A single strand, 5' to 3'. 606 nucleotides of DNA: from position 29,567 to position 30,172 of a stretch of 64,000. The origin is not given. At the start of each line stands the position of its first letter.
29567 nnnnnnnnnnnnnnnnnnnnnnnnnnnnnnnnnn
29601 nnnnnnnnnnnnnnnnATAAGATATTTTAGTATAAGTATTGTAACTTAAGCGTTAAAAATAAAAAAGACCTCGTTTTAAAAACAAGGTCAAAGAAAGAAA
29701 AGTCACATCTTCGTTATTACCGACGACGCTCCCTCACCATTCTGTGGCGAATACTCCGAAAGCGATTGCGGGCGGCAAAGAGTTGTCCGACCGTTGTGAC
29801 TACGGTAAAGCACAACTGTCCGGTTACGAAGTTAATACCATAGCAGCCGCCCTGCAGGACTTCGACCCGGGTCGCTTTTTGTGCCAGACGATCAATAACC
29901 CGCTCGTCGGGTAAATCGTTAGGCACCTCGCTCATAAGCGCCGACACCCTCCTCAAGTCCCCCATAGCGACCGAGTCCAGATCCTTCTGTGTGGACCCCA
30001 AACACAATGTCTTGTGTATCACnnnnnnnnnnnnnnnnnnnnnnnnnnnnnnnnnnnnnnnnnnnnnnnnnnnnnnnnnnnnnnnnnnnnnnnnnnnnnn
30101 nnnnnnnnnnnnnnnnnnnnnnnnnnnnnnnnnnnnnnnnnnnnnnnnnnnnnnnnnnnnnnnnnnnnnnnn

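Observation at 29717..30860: Central three-gene GC-rich islet of unknown function with two promoters and a translationally coupled gene pair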

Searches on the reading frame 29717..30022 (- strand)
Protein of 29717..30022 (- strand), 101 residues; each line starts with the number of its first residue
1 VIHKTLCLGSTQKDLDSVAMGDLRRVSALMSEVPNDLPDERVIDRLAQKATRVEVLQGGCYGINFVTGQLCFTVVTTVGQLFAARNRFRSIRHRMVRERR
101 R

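Call 4: search_protein_families(library=pfam, proteins=[window:29717-30022:-], max_evalue=1)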
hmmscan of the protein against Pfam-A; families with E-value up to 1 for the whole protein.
window:29717-30022:- (101 aa): 0 families

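Call 5: search_protein_families(library=padloc, proteins=[window:29717-30022:-], max_evalue=1)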
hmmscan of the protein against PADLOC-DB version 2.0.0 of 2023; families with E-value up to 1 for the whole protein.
window:29717-30022:- (101 aa): 0 families

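Call 6: search_protein_families(library=phrogs, proteins=[window:29717-30022:-], max_evalue=1)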
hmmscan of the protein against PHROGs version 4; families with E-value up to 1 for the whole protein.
window:29717-30022:- (101 aa): 3 families
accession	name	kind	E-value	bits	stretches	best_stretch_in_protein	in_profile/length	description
phrog_5098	-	unknown function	0.0039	18.5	1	12-48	11-46/65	-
phrog_15584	-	unknown function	0.03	15.7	1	14-41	13-39/60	-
phrog_15057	-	unknown function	0.28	12.5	1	38-71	65-97/102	-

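Call 7: search_protein_families(library=ncbifam, proteins=[window:29717-30022:-], max_evalue=1)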
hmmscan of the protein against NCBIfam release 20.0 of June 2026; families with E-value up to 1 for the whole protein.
window:29717-30022:- (101 aa): 0 families

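Call 15: find_homologous_proteins(query=window:29717-30022:-, max_evalue=0.01)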
Query window:29717-30022:- (101 aa): 2 proteins with E <= 0.01 among 4 candidates.
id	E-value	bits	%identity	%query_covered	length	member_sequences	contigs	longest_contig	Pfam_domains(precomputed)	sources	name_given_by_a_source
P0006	4.7e-45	170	80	90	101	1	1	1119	-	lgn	-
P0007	2.6e-31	126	64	97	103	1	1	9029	-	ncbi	-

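Call 17: find_encoding_contigs(protein=P0007, flank=10000)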
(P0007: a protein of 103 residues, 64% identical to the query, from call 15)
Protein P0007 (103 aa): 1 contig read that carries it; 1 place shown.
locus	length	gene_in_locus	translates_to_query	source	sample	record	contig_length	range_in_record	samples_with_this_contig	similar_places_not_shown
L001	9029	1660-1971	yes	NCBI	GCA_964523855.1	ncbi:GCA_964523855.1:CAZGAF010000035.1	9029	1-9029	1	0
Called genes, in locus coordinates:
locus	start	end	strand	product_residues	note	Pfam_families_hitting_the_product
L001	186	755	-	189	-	PF12686:DUF3800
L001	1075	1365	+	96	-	-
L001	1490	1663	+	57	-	-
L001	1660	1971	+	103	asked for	-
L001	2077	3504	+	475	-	PF02878:PGM_PMM_I, PF02879:PGM_PMM_II, PF02880:PGM_PMM_III, PF00408:PGM_PMM_IV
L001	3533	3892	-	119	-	-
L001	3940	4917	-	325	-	PF00579:tRNA-synt_1b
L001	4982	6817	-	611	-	PF00753:Lactamase_B, PF12706:Lactamase_B_2, PF22505:RNase_J_b_CASP, PF07521:RMMBL, PF17770:RNase_J_C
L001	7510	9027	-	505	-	?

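Call 18: find_encoding_contigs(protein=P0006, flank=10000)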
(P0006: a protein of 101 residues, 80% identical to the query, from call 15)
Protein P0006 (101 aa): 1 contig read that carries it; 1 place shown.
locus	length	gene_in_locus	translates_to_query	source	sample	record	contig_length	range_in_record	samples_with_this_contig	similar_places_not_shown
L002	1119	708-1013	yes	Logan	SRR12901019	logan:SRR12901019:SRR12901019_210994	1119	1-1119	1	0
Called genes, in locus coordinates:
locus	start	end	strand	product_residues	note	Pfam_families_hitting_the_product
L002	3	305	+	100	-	?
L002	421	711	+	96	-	-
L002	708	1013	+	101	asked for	-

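Call 27: find_related_loci(query=A1, collection=genome_contigs, flank=6000)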
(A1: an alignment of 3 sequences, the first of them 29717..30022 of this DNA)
Query A1 (101 aa) in genome_contigs; peptide patterns used: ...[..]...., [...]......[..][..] (x = any residue, [..] = any of these).
30 stretches matched a pattern; 1 encode a relative of the query (tblastn E <= 1e-3); 1 distinct loci.
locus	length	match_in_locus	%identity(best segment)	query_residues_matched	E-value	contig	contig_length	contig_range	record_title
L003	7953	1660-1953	63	1-98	5e-39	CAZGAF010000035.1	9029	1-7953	MAG TPA_asm: uncultured Candidatus Saccharibacteria bacterium isolate SRP170004_co1_518 genome assembly, contig: NODE_12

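Call 29: find_related_loci(query=A1, collection=metagenome_contigs, flank=6000)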
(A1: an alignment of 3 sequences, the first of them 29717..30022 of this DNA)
Query A1 (101 aa) in metagenome_contigs; peptide patterns used: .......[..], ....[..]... (x = any residue, [..] = any of these).
170 stretches matched a pattern, but none encodes a relative of the query by tblastn (E <= 1e-3).

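Call 30: find_related_loci(query=A1, collection=viral_contigs, flank=6000)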
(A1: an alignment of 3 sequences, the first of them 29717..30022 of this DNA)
Query A1 (101 aa) in viral_contigs; peptide patterns used: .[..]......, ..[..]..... (x = any residue, [..] = any of these).
22 stretches matched a pattern, but none encodes a relative of the query by tblastn (E <= 1e-3).

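Call 36: search_solved_structures(query=A1, max_evalue=10)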
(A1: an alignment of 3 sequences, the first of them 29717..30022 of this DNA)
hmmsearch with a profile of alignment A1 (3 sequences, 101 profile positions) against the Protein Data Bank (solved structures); distinct sequences matched with E-value up to 10: 6.
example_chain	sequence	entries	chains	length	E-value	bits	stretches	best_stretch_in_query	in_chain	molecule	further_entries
7vgr_A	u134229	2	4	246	0.73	13.4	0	52-92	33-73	Membrane protein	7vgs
29sb_A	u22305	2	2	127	0.86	13.2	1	8-49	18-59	KABLE2.5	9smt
8ctk_A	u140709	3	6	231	0.93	13.1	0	53-92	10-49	Membrane protein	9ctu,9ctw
8w2e_A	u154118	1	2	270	1.5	12.5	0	53-92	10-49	Membrane protein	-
9zbs_e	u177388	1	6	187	1.7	12.2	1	51-89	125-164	Tail completion protein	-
9exa_A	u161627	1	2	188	2.3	11.9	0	56-81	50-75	Membrane protein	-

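Call 41: search_protein_representatives(alignment_id=A1)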
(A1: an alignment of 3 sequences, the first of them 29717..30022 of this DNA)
Query: 3 sequences, 101 profile positions. Proteins with E-value up to 0.001 (for the whole library): 2; up to 1e-10: 1; up to 1e-30: 1. The best 2 are listed.
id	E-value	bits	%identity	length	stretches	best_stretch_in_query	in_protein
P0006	1.2e-56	205.4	-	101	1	1-101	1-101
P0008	2.9e-08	50.1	-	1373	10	29-61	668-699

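Call 46: predict_structure(alignment_id=A1)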
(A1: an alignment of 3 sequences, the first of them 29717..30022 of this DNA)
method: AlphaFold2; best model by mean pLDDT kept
length: 101 residues; sequences in the alignment: 3
mean_pLDDT: 86.1   pTM: 0.76
mean pLDDT of the five models: 86.1, 72.4, 68.2, 67.9, 60.5
residues with pLDDT >= 90: 20; 70-90: 80; 50-70: 1; < 50: 0
segments of 3 or more residues with pLDDT < 50: none
pLDDT, mean of each block of 10 residues (from residue 1): 79 84 88 88 87 85 84 88 91 88 71
secondary structure, 60 per line:
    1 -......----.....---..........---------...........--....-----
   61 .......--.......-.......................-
elements in order: E2-7 H12-16 H20-29 H39-49 E52-55 E61-67 E70-76 H78-100

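Call 55: search_dna_similar(query=window:29717-30022:-, collection=phages, mode=protein, max_evalue=1)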
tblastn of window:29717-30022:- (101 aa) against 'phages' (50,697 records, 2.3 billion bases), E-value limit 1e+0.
No match.

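Call 56: fold_search(model_id=the predicted structure, library=viral)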
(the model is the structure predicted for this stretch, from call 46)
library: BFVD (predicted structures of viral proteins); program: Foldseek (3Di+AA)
matches with E <= 10: 938; with E <= 0.001: 0
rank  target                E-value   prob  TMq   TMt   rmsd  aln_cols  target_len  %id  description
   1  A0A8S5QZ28            4.5e-02  0.54  0.35  0.30   9.2       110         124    7  Bacterial dnaA protein [Podoviridae sp. cty7j44]
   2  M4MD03                1.1e-01  0.51  0.34  0.36   6.9        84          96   11  (no name in the UniProt tables at hand)
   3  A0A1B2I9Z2            1.3e-01  0.15  0.26  0.16  14.5       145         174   15  Uncharacterized protein [Erwinia phage vB_EamM_Asesino]
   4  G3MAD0                1.4e-01  0.30  0.27  0.16   9.2        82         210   12  Gp389 [Bacillus phage G]
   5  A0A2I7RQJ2            1.6e-01  0.54  0.31  0.42  10.7        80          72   10  (no name in the UniProt tables at hand)
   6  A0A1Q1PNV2            1.7e-01  0.57  0.37  0.35   6.0        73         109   16  (no name in the UniProt tables at hand)
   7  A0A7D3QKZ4            1.7e-01  0.30  0.32  0.27   7.7        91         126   12  (no name in the UniProt tables at hand)
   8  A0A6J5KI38            1.8e-01  0.30  0.29  0.33  12.4        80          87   11  Uncharacterized protein [uncultured Caudovirales phage]
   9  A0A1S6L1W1            1.8e-01  0.21  0.27  0.11  13.4        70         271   11  (no name in the UniProt tables at hand)
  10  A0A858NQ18            2.2e-01  0.30  0.31  0.31  12.5        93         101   12  Uncharacterized protein [Xanthomonas phage FoX6]
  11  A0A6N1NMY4            2.2e-01  0.20  0.27  0.08  11.0        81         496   14  Peptidase inhibitor I9 [Tupanvirus deep ocean]
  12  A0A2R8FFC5            2.2e-01  0.08  0.20  0.19  13.2       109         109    8  Translation elongation factor EF-1 subunit alpha [Brazilian cedratvirus IHUMI]
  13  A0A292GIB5            2.3e-01  0.10  0.23  0.20  11.3       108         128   13  (no name in the UniProt tables at hand)
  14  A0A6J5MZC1            2.5e-01  0.54  0.34  0.30   6.7        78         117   20  Uncharacterized protein [uncultured Caudovirales phage]
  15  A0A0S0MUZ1            3.0e-01  0.33  0.33  0.42   6.8        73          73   19  Uncharacterized protein [Pseudomonas phage PaMx74]
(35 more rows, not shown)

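Call 68: search_protein_families(library=pfam, proteins=[L002:9-305:+, L002:421-711:+, P0006, P0007, L001:186-755:-, L001:3533-3892:-], max_evalue=1)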
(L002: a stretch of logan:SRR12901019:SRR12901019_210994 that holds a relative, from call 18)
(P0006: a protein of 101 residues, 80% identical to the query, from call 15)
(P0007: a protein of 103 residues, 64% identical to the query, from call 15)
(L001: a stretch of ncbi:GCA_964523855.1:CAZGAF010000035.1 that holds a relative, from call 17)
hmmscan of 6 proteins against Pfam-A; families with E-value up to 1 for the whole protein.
L002:9-305:+ (98 aa): 1 family
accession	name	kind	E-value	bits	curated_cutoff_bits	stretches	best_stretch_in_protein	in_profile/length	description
PF06399.18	GFRP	-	0.17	12.1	25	1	39-91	30-79/83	GTP cyclohydrolase I feedback regulatory protein (GFRP)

L002:421-711:+ (96 aa): 1 family
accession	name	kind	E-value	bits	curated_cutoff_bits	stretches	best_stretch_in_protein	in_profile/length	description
PF18221.6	MU2_FHA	-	0.017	15.6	29.2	1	31-77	26-73/94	Mutator 2 Fork head associated domain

P0006 (101 aa): 0 families

P0007 (103 aa): 0 families

L001:186-755:- (189 aa): 2 families
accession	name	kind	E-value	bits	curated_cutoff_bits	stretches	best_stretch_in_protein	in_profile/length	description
PF12686.12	DUF3800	-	1.8e-08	35.7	21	1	8-164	1-147/149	Protein of unknown function (DUF3800)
PF24883.2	NPHP3_N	-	0.03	15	24.8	1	96-127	109-140/164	Nephrocystin 3, N-terminal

L001:3533-3892:- (119 aa): 1 family
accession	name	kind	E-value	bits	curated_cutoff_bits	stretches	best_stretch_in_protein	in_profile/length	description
PF23102.1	Zf-C2H2_ZNF451_2nd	-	0.29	11.5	30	1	3-24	2-23/39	Second Zinc fingers C2H2 type, ZNF451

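Call 71: search_protein_families(library=padloc, proteins=[L001:186-755:-, L002:9-305:+, L002:421-711:+, P0006, P0007], max_evalue=0.1)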
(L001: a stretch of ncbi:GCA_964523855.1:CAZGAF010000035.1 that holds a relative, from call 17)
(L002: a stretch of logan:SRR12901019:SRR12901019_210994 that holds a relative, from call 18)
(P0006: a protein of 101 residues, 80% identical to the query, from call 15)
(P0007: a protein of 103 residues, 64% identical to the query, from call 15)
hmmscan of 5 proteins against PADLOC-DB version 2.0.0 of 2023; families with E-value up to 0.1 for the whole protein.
L001:186-755:- (189 aa): 1 family
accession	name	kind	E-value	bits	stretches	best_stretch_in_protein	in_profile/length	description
PDLC02917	DUF3800_VII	-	0.00022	18.7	1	4-47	2-45/233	-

L002:9-305:+ (98 aa): 0 families

L002:421-711:+ (96 aa): 0 families

P0006 (101 aa): 0 families

P0007 (103 aa): 0 families

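Call 75: search_dna_similar(query=window:29717-30022:-, collection=plasmids, mode=protein, max_evalue=1)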
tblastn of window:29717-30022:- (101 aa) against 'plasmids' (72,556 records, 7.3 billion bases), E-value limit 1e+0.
No match.
